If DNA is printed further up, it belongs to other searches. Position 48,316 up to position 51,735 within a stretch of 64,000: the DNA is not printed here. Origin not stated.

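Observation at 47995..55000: czc-type RND metal-efflux operon bracketed by diverged direct repeats of a neighbouring gene's promoter and 5' end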

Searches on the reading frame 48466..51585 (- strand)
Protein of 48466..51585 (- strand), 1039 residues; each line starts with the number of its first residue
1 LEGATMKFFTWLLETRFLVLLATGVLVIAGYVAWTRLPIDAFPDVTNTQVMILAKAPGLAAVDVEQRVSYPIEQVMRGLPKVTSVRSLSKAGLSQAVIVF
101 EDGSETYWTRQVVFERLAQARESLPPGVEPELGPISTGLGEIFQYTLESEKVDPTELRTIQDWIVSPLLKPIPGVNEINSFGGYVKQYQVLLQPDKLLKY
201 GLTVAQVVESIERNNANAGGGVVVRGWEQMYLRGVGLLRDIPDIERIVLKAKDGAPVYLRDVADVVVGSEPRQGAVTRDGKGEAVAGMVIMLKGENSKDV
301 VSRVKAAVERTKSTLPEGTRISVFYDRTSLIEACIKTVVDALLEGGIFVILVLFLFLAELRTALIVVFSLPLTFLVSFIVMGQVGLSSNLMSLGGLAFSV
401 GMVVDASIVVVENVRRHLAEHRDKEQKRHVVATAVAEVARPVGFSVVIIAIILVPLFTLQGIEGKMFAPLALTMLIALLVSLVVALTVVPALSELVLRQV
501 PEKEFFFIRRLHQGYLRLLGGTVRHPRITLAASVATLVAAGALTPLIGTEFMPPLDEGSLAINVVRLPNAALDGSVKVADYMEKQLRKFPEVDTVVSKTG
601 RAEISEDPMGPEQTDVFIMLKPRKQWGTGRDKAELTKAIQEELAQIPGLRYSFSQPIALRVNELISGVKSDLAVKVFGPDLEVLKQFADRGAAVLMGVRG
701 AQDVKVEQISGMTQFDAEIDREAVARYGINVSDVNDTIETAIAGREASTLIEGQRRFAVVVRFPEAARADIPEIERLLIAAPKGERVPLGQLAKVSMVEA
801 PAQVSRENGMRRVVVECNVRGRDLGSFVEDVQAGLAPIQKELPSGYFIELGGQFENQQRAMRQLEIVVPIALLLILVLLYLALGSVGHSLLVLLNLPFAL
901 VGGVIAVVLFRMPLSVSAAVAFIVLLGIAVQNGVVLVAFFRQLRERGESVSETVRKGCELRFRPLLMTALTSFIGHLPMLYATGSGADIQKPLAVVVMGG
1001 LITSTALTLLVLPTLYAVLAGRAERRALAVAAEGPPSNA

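Call 13: search_protein_families(library=pfam, proteins=[window:48466-51585:-], max_evalue=0.01)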
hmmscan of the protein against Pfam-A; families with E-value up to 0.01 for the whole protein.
window:48466-51585:- (1039 aa): 3 families
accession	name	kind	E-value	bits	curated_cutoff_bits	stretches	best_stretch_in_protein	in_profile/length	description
PF00873.25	ACR_tran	-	1e-295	984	28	1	12-1019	5-1020/1021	AcrB/AcrD/AcrF family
PF03176.21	MMPL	-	7.4e-12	45.3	20.5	2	262-499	67-305/333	MMPL family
PF02355.23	SecD_SecF_C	-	8.9e-05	22.4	20.5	0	861-1018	30-185/189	Protein export membrane protein SecD/SecF, C-terminal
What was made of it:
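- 48466..51570 (-): czcA: 1034-aa HME-RND permease. Pfam ACR_tran 1e-295 (call 13).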

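Call 24: find_homologous_proteins(query=window:48466-51585:-, max_evalue=1e-50)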
Query window:48466-51585:- (1039 aa): 7998 proteins with E <= 1e-50 among 8000 candidates; the best 120 are listed.
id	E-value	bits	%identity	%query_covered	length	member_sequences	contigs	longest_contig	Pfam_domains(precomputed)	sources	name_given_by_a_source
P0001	0.0e+0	2205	100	100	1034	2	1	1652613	PF03176.22,PF00873.26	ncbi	ncbi:MAG: CusA/CzcA family heavy metal efflux RND transporter [Myxococcales bacterium]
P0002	0.0e+0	2064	93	99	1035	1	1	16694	PF03176.22,PF00873.26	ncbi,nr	ncbi:MAG: efflux RND transporter permease subunit [Deltaproteobacteria bacterium]|nr:efflux RND tran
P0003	0.0e+0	1995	90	99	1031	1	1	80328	PF02355.23,PF00873.26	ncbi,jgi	ncbi:MAG TPA: CusA/CzcA family heavy metal efflux RND transporter [Myxococcales bacterium]|jgi:cobal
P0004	0.0e+0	1887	87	97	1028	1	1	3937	PF00873.26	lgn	-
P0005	0.0e+0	1782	81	98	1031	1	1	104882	PF02355.23,PF00873.26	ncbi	ncbi:MAG: CusA/CzcA family heavy metal efflux RND transporter [bacterium]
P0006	0.0e+0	1781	81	98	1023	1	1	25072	PF00873.26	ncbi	ncbi:MAG: CusA/CzcA family heavy metal efflux RND transporter [Candidatus Zixiibacteriota bacterium]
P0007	0.0e+0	1778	81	97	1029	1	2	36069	PF00873.26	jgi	jgi:cobalt-zinc-cadmium resistance protein CzcA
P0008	0.0e+0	1778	81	98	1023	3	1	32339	PF03176.22,PF00873.26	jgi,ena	-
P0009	0.0e+0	1777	81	98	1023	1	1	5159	PF03176.22,PF00873.26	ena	-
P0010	0.0e+0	1776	80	98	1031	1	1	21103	PF03176.22,PF00873.26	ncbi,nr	ncbi:MAG: CusA/CzcA family heavy metal efflux RND transporter [Deltaproteobacteria bacterium]|nr:Cus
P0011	0.0e+0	1775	81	96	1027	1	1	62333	PF03176.22,PF00873.26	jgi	jgi:cobalt-zinc-cadmium resistance protein CzcA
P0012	0.0e+0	1772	80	98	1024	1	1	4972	PF00873.26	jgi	-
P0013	0.0e+0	1772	81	95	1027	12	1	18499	PF00873.26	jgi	jgi:cobalt-zinc-cadmium resistance protein CzcA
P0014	0.0e+0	1770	81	98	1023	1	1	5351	PF00873.26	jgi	jgi:cobalt-zinc-cadmium resistance protein CzcA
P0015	0.0e+0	1769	80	98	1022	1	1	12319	PF00873.26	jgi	-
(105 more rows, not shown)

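Call 25: find_encoding_contigs(protein=P0003, flank=10000, max_places=4)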
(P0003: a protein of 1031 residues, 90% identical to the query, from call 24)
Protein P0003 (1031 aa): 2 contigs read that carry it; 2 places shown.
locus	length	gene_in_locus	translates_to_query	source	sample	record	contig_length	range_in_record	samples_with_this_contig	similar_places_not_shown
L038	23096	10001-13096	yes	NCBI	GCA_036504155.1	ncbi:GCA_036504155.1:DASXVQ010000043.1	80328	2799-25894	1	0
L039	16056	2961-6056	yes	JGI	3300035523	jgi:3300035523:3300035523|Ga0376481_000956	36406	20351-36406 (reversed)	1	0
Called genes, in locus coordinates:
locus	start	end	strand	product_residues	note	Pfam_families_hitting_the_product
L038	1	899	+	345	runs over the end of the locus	-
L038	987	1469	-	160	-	PF01475:FUR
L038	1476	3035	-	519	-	PF13192:Thioredoxin_3 (weak), PF00890:FAD_binding_2 (weak), PF01134:GIDA (weak), PF01266:DAO (faint), PF07992:Pyr_redox_2, PF12831:FAD_oxidored, PF13738:Pyr_redox_3, PF00070:Pyr_redox, +2 more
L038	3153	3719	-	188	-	PF00578:AhpC-TSA, PF08534:Redoxin, PF02630:SCO1-SenC (weak), PF10417:1-cysPrx_C (weak)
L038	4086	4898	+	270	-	PF06426:SATase_N, PF00132:Hexapep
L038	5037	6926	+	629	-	PF00890:FAD_binding_2 (faint), PF01266:DAO (faint), PF07992:Pyr_redox_2 (faint), PF00732:GMC_oxred_N, PF05199:GMC_oxred_C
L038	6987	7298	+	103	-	-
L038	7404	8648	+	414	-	PF02321:OEP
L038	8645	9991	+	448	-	PF25919:BSH_CusB (weak), PF25973:BSH_CzcB, PF25989:YknX_C (faint), PF25893:HH_CzcB, PF25944:Beta-barrel_RND, PF25954:Beta-barrel_RND_2, PF25975:CzcB_C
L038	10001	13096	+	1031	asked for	PF00873:ACR_tran, PF02355:SecD_SecF_C (faint)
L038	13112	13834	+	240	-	-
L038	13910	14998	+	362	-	PF06050:HGD-D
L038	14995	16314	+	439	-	PF06050:HGD-D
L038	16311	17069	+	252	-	PF01869:BcrAD_BadFG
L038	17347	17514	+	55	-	PF00126:HTH_1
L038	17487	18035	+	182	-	PF03466:LysR_substrate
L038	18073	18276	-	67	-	PF03459:TOBE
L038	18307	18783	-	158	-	PF03625:DUF302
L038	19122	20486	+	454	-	PF01103:Omp85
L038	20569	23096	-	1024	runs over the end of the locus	-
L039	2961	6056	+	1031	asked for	PF00873:ACR_tran, PF02355:SecD_SecF_C (faint)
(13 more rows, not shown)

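Call 26: find_encoding_contigs(protein=P0002, flank=10000, max_places=4)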
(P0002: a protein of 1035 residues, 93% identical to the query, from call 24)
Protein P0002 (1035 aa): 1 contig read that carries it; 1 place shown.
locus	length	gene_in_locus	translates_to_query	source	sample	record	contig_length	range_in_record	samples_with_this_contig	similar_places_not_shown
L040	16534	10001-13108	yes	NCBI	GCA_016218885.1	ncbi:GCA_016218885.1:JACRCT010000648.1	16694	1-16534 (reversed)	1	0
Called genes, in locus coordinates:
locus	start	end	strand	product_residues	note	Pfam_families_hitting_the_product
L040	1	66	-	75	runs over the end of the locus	PF00270:DEAD (weak)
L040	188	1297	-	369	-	PF00154:RecA_N, PF08423:Rad51, PF06745:ATPase (weak), PF13191:AAA_16 (weak), PF27531:MT3502_N (weak), PF21096:RecA_C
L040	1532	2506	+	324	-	PF08279:HTH_11, PF13280:WYL, PF25583:WCX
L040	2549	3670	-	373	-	PF04313:HSDR_N (faint)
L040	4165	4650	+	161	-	PF11149:DUF2924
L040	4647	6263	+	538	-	PF00239:Resolvase, PF07508:Recombinase, PF13408:Zn_ribbon_recom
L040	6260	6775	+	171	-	-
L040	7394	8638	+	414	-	PF02321:OEP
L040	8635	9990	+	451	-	PF25919:BSH_CusB, PF25973:BSH_CzcB, PF25893:HH_CzcB, PF25944:Beta-barrel_RND (weak), PF25954:Beta-barrel_RND_2, PF25975:CzcB_C, PF25989:YknX_C (weak)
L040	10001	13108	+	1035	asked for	PF00873:ACR_tran, PF03176:MMPL (faint)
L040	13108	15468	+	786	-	PF00403:HMA, PF00122:E1-E2_ATPase, PF00702:Hydrolase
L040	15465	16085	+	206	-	-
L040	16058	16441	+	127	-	-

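Call 27: find_encoding_contigs(protein=P0001, flank=10000, max_places=4)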
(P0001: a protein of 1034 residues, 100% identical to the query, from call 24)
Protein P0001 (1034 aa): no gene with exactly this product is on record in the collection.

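Call 37: search_protein_families(library=ncbifam, proteins=[window:48466-51570:-], max_evalue=0.01)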
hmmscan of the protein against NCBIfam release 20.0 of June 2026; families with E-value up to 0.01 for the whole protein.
window:48466-51570:- (1034 aa): 21 families
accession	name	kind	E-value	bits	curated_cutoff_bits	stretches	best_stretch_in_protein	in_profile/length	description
TIGR00914.1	2A0601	subfamily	0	1173.7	701.45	1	8-1020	10-1041/1051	CusA/CzcA family heavy metal efflux RND transporter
NF033617.1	RND_permease_2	subfamily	8.5e-167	557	1250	1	17-1015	14-1008/1009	multidrug efflux RND transporter permease subunit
NF000282.2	RND_permease_1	subfamily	7.6e-145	484.3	1250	1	20-1014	17-1027/1029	multidrug efflux RND transporter permease subunit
TIGR00915.1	2A0602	subfamily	4.3e-125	418.9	940.35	1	20-1020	18-1034/1050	efflux RND transporter permease subunit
NF007905.0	PRK10614.1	equivalog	3.3e-106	356.1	1774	1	1-1015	1-1009/1025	multidrug efflux RND transporter permease subunit MdtC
NF007133.0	PRK09579.1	equivalog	1e-94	317.9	1763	1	12-1026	12-1014/1017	multidrug efflux RND transporter permease subunit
NF007842.1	PRK10555.1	equivalog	1.3e-89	301.4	1854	1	19-1015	17-1027/1036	multidrug efflux RND transporter permease AcrD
NF007131.0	PRK09577.1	equivalog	4.5e-89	299.5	1768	1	20-1018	18-1025/1045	multidrug efflux RND transporter permease subunit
NF007798.0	PRK10503.1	equivalog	4e-86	289.6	1584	1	20-1014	29-1022/1040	MdtB/MuxB family multidrug efflux RND transporter permease subunit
NF000037.1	RND_perm_OqxB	exception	4.3e-83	279.7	2200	1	14-1021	14-1041/1050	multidrug efflux RND transporter permease subunit OqxB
NF011706.2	PRK15127.1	equivalog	2.8e-75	254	2150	1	19-1022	17-1037/1049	multidrug efflux RND transporter permease subunit AcrB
TIGR00921.1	2A067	subfamily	2.1e-13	49.3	351.9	2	835-1012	166-344/733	hydrophobe/amphiphile efflux-3 (HAE3) family transporter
TIGR00916.1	2A0604s01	subfamily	5.7e-07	29.4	148.6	2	866-1001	100-228/231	SecD/SecF family protein translocase subunit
TIGR00966.2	transloc_SecF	equivalog_domain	4.8e-05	23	160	1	283-483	80-271/279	protein translocase subunit SecF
TIGR01129.1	secD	equivalog_domain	7.5e-05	22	244.4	0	330-485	247-394/397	protein translocase subunit SecD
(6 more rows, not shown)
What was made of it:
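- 48466..51570 (-): NCBIfam TIGR00914 CusA/CzcA 1173.7 bits against a cutoff of 701 (call 37).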

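Call 49: search_protein_families(library=pfam, proteins=[L040:6260-6775:+, L040:4647-6263:+, L040:13108-15468:+, L038:13112-13834:+], max_evalue=0.001)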
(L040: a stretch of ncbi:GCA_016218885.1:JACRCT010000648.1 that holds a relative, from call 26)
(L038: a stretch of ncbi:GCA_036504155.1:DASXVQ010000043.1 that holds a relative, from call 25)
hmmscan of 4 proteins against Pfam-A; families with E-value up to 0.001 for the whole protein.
L040:6260-6775:+ (171 aa): 0 families

L040:4647-6263:+ (538 aa): 3 families
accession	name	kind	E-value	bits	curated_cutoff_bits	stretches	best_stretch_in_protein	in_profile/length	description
PF00239.26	Resolvase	-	2.1e-39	135.3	23.3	1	15-166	2-144/145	Resolvase, N terminal domain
PF13408.12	Zn_ribbon_recom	-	4.9e-15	56.1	25.3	1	300-362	1-58/58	Recombinase zinc beta ribbon domain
PF07508.19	Recombinase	-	1.4e-10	41.7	21.1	1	191-284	3-100/102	Recombinase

L040:13108-15468:+ (786 aa): 3 families
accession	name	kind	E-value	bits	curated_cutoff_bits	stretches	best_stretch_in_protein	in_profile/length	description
PF00122.25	E1-E2_ATPase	-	7e-54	182.5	28.1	1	270-450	1-181/181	E1-E2 ATPase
PF00702.32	Hydrolase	-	8.2e-31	108.3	26.4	1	467-683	2-190/191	haloacid dehalogenase-like hydrolase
PF00403.32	HMA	-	4.2e-12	46.7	24.8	1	86-146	1-61/62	Heavy-metal-associated domain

L038:13112-13834:+ (240 aa): 0 families
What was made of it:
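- L040 carries a large serine recombinase upstream and a P1B-ATPase downstream of the operon (calls 26, 49). A close relative of the operon lies beside a large serine recombinase in L040 (calls 26, 49).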

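Call 67: search_solved_structures(query=window:48466-51570:-, max_evalue=1e-50)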
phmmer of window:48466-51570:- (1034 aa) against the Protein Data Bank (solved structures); distinct sequences matched with E-value up to 1e-50: 80 (the best 60 are shown).
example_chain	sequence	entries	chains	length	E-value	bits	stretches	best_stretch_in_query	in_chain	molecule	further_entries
4k0e_A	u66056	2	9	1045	1.3e-215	721.5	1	7-1021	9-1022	Heavy metal cation tricomponent efflux pump ZneA(CzcA-like)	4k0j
3ne5_A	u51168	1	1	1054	3.5e-191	640.6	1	9-1014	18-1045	Cation efflux system protein cusA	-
3t51_A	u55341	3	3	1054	3.9e-191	640.5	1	9-1014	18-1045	Cation efflux system protein CusA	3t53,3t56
3k07_A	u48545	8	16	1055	3.9e-191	640.5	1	9-1014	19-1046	Cation efflux system protein cusA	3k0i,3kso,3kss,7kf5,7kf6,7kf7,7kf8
4dop_A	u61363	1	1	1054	2.9e-190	637.6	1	9-1014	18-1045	Cation efflux system protein CusA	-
4dnr_A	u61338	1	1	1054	4.2e-190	637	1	9-1014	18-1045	Cation efflux system protein CusA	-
4dnt_A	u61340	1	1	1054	6e-190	636.5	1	9-1014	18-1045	Cation efflux system protein CusA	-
3w9i_A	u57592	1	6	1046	5.4e-88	299.1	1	18-1015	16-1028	Multidrug resistance protein MexB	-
2v50_A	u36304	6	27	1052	6.6e-88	298.8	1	18-1015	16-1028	MULTIDRUG RESISTANCE PROTEIN MEXB | Efflux pump membrane transporter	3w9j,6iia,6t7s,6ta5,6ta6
21fo_A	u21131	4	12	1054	6.6e-88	298.8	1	18-1015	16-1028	Multidrug resistance protein MexB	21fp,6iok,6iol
7b8p_A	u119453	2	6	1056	1.8e-87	297.4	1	20-1020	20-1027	Efflux pump membrane transporter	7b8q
6ows_A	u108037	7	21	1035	2.2e-87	297.1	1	20-1020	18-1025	Efflux pump membrane transporter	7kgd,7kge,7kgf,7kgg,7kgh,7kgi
22xk_B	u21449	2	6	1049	5.5e-86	292.5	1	18-1015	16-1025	MexBYB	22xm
8zxs_A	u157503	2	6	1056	9.3e-85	288.4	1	13-1021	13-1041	Efflux pump membrane transporter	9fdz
7cz9_A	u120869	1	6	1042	1.5e-84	287.7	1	13-1021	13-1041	Efflux pump membrane transporter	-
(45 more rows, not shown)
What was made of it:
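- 48466..51570 (-): Closest solved structures are ZneA at 721 bits and CusA at 640 bits (call 67).
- Closest known: CzcCBA / ZneCAB / CusCBA heavy-metal-efflux RND systems. Same: The closest solved structures are ZneA and CusA (call 67).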
